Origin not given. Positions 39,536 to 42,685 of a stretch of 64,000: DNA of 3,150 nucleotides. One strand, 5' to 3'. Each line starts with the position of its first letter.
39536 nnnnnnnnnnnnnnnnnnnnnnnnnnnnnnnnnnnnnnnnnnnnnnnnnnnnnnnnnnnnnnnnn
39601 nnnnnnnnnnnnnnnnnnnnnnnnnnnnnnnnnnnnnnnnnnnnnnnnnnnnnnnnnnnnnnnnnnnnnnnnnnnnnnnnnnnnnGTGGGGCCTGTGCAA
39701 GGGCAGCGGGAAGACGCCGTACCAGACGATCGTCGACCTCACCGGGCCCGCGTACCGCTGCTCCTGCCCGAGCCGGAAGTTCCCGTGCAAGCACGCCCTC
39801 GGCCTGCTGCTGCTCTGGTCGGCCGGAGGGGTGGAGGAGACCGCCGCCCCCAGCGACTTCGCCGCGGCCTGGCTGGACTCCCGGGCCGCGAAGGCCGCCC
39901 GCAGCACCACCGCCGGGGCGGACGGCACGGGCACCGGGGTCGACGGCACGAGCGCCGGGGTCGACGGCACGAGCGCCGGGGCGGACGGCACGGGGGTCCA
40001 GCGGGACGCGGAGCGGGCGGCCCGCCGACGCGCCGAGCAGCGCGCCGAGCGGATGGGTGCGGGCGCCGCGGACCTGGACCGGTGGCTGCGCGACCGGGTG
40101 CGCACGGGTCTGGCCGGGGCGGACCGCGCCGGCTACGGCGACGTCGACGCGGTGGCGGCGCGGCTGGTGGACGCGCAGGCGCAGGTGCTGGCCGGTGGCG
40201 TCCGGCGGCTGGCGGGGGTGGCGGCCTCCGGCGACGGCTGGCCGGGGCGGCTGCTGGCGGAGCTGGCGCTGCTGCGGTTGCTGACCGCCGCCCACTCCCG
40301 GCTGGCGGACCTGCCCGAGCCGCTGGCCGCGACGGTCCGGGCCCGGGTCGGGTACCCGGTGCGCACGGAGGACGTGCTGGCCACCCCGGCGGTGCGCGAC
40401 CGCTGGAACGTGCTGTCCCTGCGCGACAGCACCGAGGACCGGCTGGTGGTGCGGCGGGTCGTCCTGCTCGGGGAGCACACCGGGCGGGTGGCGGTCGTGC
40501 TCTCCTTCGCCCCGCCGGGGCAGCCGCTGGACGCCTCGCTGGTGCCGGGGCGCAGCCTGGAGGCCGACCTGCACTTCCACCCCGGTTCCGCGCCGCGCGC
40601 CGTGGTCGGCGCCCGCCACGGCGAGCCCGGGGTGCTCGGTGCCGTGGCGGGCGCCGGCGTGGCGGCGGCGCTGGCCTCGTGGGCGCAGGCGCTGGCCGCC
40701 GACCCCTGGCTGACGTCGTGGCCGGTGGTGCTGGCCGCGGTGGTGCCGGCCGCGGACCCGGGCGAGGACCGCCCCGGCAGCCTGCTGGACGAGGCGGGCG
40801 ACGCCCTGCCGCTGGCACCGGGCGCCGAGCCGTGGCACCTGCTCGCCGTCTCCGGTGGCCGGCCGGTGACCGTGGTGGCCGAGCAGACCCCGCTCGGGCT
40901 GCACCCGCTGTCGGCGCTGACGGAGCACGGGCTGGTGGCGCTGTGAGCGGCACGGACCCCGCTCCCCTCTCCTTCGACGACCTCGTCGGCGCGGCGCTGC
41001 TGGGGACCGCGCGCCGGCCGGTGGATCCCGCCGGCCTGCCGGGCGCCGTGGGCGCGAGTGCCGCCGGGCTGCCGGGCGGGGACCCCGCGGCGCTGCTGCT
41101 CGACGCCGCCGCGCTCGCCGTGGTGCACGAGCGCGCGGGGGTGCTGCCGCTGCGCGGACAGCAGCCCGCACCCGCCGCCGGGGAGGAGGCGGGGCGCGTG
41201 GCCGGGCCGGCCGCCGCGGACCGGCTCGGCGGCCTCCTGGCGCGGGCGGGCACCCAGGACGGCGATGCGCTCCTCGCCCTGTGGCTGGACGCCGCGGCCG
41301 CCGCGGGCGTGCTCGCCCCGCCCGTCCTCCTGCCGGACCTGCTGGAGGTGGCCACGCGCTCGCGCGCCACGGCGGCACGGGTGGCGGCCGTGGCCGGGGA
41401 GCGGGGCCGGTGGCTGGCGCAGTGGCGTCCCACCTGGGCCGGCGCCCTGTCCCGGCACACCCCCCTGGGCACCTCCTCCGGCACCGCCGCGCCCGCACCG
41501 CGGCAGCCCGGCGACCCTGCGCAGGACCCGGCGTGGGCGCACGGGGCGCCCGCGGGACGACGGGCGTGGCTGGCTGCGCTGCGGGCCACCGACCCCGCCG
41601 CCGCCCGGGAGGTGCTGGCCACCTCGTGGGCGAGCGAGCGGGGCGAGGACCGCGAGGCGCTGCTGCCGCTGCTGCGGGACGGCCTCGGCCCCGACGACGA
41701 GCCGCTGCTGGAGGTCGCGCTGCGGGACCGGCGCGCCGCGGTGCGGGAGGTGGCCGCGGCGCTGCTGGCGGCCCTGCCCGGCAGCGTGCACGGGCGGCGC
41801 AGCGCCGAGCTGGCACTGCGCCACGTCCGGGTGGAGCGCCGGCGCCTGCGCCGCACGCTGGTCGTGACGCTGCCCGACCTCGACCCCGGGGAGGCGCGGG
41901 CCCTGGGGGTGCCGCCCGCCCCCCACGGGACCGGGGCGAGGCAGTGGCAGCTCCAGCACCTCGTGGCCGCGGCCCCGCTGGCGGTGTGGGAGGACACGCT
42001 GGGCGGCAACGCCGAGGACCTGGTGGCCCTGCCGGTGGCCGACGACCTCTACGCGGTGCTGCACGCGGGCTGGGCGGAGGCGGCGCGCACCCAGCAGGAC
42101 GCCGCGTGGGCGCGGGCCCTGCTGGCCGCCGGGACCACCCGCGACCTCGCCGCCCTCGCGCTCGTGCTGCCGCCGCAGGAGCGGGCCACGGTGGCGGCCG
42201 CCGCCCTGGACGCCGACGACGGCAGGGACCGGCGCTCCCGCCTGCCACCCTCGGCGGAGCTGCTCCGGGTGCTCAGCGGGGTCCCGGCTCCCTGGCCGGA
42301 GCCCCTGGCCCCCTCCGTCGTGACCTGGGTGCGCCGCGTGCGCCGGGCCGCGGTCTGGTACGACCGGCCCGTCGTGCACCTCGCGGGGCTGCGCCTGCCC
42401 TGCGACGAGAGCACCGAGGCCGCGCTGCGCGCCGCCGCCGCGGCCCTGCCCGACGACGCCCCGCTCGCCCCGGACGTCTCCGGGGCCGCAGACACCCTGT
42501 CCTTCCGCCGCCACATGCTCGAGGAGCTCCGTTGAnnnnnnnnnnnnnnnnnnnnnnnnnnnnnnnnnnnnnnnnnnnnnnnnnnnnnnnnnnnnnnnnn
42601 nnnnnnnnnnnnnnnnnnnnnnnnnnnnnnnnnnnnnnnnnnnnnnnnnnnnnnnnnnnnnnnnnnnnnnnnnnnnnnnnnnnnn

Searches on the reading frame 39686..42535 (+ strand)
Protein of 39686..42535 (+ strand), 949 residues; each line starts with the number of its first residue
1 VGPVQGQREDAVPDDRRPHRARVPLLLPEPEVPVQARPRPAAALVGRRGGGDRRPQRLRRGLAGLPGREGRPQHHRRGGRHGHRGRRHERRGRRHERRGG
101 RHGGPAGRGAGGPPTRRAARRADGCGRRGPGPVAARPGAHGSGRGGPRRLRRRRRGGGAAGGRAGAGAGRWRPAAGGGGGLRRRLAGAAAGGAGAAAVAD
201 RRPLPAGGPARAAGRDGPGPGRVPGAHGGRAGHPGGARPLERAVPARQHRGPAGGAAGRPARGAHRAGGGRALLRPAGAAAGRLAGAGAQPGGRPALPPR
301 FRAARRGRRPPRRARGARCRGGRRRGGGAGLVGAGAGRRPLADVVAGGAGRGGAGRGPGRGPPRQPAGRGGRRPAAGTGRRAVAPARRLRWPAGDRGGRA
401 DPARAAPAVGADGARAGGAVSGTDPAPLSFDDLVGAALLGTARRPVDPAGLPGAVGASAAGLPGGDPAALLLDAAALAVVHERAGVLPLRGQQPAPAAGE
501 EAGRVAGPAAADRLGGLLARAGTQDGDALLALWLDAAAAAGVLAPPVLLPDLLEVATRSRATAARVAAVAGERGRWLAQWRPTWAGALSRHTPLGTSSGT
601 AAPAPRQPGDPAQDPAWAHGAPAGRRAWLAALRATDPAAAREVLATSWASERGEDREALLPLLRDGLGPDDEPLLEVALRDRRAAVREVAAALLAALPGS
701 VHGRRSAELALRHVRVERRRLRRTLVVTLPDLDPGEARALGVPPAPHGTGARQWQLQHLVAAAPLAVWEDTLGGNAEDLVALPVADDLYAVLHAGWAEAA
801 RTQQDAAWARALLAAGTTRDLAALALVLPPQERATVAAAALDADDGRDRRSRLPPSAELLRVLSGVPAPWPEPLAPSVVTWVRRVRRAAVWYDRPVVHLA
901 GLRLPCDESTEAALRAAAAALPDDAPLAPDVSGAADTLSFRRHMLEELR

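Call 76: search_protein_families(library=pfam, proteins=[window:39686-42535:+], max_evalue=0.0001)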
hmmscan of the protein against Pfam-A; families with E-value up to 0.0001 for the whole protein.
window:39686-42535:+ (949 aa): 1 family
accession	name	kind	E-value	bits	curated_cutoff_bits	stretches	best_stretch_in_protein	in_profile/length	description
PF18944.7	DUF5691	-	8.4e-120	401.9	27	1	432-948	1-491/491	Family of unknown function (DUF5691)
